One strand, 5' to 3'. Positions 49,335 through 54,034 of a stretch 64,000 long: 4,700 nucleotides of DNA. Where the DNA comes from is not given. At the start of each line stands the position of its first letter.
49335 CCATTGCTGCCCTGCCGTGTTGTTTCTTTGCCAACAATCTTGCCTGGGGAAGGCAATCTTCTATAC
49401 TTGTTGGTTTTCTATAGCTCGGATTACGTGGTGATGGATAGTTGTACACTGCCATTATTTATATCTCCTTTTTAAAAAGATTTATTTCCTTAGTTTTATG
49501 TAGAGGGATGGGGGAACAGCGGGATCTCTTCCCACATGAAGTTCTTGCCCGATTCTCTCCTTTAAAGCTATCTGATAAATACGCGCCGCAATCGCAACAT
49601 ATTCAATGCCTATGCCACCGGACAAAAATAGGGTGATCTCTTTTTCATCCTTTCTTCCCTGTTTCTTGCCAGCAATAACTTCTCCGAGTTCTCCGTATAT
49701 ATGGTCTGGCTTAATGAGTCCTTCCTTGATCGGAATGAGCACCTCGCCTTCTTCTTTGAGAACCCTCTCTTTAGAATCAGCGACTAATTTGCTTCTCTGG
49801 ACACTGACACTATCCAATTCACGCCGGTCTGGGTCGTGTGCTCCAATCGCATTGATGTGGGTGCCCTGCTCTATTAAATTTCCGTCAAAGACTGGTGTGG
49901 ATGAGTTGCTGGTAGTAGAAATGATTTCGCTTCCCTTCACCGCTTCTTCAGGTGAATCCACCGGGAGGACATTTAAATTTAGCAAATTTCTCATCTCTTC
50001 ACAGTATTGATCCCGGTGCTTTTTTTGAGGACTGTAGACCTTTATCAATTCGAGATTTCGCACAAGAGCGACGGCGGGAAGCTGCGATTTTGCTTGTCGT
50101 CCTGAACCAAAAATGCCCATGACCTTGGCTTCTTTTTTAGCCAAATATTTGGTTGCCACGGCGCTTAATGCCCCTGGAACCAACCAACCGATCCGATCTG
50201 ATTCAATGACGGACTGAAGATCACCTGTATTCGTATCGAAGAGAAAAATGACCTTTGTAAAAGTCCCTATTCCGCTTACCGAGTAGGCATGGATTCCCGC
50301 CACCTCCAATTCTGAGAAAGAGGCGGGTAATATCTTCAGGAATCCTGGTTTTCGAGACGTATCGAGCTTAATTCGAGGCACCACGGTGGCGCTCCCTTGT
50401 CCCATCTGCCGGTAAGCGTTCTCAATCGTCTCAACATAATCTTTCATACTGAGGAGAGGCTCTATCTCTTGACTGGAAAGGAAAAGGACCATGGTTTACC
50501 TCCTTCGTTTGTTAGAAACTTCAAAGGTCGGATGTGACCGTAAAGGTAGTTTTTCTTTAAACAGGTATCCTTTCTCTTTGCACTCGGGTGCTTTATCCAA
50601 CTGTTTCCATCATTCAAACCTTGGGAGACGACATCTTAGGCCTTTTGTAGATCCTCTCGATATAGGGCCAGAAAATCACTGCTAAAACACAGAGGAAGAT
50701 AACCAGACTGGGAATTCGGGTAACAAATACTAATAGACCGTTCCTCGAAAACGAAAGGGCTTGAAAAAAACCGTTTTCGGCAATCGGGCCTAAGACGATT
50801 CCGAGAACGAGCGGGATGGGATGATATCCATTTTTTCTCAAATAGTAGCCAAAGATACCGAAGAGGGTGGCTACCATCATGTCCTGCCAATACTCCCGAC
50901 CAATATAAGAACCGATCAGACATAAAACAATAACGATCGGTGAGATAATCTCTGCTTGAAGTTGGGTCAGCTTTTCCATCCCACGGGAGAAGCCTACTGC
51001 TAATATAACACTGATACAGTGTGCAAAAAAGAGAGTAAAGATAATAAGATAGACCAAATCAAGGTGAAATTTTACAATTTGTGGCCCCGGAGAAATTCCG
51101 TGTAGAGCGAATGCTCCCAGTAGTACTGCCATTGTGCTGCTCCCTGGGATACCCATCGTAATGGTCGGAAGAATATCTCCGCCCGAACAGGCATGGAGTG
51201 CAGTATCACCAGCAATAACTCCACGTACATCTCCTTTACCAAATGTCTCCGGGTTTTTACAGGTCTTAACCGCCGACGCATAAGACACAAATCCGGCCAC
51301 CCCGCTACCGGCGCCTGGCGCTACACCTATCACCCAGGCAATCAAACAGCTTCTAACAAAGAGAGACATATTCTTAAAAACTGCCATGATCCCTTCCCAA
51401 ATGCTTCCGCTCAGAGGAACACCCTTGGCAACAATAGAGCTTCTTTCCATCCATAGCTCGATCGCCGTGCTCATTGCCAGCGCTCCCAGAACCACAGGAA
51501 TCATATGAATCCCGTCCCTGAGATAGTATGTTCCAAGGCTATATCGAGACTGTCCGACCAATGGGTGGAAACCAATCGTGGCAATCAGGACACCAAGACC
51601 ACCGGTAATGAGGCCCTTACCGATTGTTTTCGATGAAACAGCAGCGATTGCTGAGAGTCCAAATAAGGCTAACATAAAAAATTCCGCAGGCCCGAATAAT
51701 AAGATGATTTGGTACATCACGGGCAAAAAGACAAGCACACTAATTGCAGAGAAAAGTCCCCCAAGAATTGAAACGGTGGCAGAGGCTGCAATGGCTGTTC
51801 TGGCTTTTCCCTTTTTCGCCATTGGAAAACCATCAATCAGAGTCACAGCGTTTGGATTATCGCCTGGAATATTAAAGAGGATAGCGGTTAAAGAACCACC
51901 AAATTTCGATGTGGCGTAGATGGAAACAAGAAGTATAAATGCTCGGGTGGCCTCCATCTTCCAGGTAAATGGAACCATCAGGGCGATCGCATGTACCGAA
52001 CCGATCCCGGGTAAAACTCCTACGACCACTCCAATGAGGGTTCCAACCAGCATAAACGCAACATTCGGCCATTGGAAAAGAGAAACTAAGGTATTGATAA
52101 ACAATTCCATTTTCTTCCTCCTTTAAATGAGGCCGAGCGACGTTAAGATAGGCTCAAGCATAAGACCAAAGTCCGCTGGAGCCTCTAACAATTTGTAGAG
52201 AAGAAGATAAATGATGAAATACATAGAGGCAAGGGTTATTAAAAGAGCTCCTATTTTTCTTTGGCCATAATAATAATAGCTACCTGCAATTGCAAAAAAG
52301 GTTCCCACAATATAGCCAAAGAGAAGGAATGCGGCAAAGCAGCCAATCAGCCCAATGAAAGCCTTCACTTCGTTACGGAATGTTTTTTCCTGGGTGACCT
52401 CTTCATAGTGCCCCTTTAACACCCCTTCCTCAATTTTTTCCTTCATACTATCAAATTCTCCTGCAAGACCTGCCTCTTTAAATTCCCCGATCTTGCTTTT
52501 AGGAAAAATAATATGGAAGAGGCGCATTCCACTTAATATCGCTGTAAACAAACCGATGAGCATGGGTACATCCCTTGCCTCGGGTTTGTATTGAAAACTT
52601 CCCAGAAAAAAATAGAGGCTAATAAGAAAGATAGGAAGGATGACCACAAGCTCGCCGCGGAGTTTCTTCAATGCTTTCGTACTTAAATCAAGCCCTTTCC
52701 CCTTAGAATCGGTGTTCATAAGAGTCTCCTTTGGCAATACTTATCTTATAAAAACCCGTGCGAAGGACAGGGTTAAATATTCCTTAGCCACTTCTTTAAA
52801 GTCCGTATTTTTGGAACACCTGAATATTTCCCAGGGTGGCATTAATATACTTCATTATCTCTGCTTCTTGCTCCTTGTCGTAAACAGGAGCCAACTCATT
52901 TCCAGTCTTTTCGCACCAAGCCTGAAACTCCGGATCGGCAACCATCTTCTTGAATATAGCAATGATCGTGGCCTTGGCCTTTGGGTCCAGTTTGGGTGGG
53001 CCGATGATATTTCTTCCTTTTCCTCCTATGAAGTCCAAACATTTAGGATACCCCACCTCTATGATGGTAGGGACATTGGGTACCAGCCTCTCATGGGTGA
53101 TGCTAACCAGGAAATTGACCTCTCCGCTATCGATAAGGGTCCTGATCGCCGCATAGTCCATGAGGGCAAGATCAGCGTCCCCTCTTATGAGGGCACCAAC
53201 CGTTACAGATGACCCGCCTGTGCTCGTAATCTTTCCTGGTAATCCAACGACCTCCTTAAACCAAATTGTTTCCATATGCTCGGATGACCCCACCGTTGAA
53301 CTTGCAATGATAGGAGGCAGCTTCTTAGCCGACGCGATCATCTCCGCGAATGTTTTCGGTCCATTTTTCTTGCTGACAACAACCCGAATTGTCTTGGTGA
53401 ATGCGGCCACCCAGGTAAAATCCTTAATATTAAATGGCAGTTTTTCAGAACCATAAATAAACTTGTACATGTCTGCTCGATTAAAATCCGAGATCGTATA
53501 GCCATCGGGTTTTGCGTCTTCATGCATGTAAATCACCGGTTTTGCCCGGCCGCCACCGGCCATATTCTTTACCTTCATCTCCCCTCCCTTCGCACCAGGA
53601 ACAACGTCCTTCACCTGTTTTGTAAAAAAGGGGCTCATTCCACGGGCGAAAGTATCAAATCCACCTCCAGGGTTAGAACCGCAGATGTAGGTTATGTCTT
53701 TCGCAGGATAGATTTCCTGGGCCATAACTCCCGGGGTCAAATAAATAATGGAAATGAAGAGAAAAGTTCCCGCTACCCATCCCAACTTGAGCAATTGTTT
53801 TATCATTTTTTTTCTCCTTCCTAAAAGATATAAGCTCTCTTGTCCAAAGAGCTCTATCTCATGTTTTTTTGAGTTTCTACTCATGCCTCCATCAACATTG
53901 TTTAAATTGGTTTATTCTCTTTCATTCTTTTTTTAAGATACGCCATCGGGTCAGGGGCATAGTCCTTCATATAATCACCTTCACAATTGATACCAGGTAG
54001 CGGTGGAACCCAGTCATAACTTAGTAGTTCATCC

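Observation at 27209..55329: Six paralogs of an unrecognised ~478-aa His-rich protein, each tied to a tripartite tricarboxylate transporter module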

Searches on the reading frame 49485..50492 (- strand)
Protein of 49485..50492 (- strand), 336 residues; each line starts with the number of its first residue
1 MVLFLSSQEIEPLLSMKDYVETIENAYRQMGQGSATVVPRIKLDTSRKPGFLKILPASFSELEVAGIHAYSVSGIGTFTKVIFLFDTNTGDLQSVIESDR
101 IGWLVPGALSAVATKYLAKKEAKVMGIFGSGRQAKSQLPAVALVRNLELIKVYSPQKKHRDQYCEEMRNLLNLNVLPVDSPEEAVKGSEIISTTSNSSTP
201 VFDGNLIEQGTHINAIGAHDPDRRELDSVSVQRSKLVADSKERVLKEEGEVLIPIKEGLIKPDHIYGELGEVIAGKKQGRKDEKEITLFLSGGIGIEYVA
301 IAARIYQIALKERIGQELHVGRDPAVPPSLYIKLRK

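Call 9: search_protein_families(library=pfam, proteins=[window:49485-50492:-], max_evalue=0.001)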
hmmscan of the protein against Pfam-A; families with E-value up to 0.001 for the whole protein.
window:49485-50492:- (336 aa): 1 family
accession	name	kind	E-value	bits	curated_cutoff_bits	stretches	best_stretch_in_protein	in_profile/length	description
PF02423.21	OCD_Mu_crystall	-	3.5e-65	220.5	24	1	4-310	5-311/314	Ornithine cyclodeaminase/mu-crystallin family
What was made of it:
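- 49482..50492 (-): Ornithine cyclodeaminase/mu-crystallin family dehydrogenase ending unit 1. PF02423 E 3.5e-65 (call 9).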

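Call 45: search_protein_families(library=ncbifam, proteins=[window:49485-50492:-], max_evalue=0.00001)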
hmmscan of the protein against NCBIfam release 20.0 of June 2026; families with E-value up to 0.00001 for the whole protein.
window:49485-50492:- (336 aa): 13 families
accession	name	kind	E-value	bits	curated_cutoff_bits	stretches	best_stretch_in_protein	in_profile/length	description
NF006379.0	PRK08618.1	equivalog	2.5e-76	257.1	417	1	3-318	2-324/326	ornithine cyclodeaminase family protein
TIGR02371.1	ala_DH_arch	equivalog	5.1e-67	226.3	409.15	1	2-319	2-323/325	alanine dehydrogenase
NF004793.0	PRK06141.1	equivalog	7.2e-53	179.6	322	1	3-308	2-310/314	bifunctional Delta(1)-pyrroline-2-carboxylate/Delta(1)-piperideine-2-carboxylate reductase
NF006141.0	PRK08291.1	equivalog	3.5e-46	157.7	408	1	6-317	8-327/330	cyclodeaminase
TIGR02992.1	ectoine_eutC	equivalog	1.5e-41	142.5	471.65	1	5-309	4-316/326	ectoine utilization protein EutC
NF005011.0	PRK06407.1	subfamily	2.2e-41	142.1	337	1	1-305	1-295/302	ornithine cyclodeaminase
NF045643.1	ImmsucRedBhcD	equivalog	7.1e-38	130.7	500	1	5-318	4-319/321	iminosuccinate reductase BhcD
NF005762.1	PRK07589.1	equivalog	1.2e-30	106.7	350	1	83-331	89-331/334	ornithine cyclodeaminase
NF005296.0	PRK06823.1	equivalog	2.3e-30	105.6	438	1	66-307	71-311/315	ornithine cyclodeaminase family protein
TIGR03944.1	dehyd_SbnB_fam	equivalog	1.1e-24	87.1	326.9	1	5-319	4-325/327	2,3-diaminopropionate biosynthesis protein SbnB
NF004848.0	PRK06199.1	subfamily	4e-23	82.1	362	1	80-325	113-377/379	tyramine oxidase subunit B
NF005603.0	PRK07340.1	equivalog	1.8e-22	80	266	1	5-252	7-254/307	delta(1)-pyrroline-2-carboxylate reductase family protein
NF045512.1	PyrPipCarbRedLhpI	equivalog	6.2e-17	61.7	400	1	7-252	5-249/298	bifunctional Delta(1)-pyrroline-2-carboxylate/Delta(1)-piperideine-2-carboxylate reductase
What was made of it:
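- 49482..50492 (-): NCBIfam gives only sub-threshold hits to archaeal AlaDH and P2C/Pip2C reductase models (call 45)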

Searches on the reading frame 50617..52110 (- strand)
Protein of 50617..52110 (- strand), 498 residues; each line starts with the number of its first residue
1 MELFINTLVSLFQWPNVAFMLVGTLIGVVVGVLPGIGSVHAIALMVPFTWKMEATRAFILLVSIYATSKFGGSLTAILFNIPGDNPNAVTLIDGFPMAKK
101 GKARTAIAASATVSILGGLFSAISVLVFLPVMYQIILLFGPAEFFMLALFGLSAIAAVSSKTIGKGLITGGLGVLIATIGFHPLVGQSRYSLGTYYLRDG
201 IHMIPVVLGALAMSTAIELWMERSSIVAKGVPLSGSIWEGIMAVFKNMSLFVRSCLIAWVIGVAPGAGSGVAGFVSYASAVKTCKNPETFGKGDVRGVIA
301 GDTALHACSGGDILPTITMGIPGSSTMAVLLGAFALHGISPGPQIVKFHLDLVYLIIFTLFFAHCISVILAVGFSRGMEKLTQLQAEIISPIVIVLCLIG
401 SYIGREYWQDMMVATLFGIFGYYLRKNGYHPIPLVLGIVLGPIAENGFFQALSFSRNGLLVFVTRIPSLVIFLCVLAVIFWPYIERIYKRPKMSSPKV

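Call 9: search_protein_families(library=pfam, proteins=[window:50617-52110:-], max_evalue=0.001)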
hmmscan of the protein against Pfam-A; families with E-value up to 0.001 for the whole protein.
window:50617-52110:- (498 aa): 1 family
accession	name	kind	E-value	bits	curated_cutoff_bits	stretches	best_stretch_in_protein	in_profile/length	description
PF01970.21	TctA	-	3.7e-118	395.3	28.9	1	18-436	2-423/423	Tripartite tricarboxylate transporter TctA family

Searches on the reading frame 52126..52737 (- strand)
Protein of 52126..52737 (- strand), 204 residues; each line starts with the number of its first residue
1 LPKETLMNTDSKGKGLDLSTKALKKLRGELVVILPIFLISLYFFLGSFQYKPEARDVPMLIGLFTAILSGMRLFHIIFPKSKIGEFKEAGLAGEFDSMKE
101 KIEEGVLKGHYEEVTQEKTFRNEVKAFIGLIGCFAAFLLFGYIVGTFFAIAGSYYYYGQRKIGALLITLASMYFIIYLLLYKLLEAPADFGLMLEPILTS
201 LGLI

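Call 10: search_protein_families(library=pfam, proteins=[window:52126-52737:-], max_evalue=0.001)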
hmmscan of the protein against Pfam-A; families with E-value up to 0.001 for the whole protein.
window:52126-52737:- (204 aa): 1 family
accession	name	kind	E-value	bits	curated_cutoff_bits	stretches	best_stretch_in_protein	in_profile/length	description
PF07331.16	TctB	-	1.1e-06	29.3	29.1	1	36-185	7-133/137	Tripartite tricarboxylate transporter TctB family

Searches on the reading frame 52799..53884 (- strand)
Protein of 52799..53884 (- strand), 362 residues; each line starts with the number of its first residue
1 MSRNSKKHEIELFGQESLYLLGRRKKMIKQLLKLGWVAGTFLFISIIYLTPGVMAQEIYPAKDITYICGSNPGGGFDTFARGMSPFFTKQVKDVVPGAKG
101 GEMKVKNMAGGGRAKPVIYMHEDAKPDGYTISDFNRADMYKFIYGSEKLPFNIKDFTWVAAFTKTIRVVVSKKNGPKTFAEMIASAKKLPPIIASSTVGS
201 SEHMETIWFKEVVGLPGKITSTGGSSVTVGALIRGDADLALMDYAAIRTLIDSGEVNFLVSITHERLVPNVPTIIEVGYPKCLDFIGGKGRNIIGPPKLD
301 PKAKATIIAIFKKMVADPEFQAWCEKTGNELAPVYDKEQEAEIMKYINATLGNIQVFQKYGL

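Call 10: search_protein_families(library=pfam, proteins=[window:52799-53884:-], max_evalue=0.001)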
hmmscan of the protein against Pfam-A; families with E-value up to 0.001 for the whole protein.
window:52799-53884:- (362 aa): 1 family
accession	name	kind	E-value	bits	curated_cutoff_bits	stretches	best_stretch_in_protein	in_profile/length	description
PF03401.19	TctC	-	1.4e-18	67.9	27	1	103-351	17-262/274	Tripartite tricarboxylate transporter family receptor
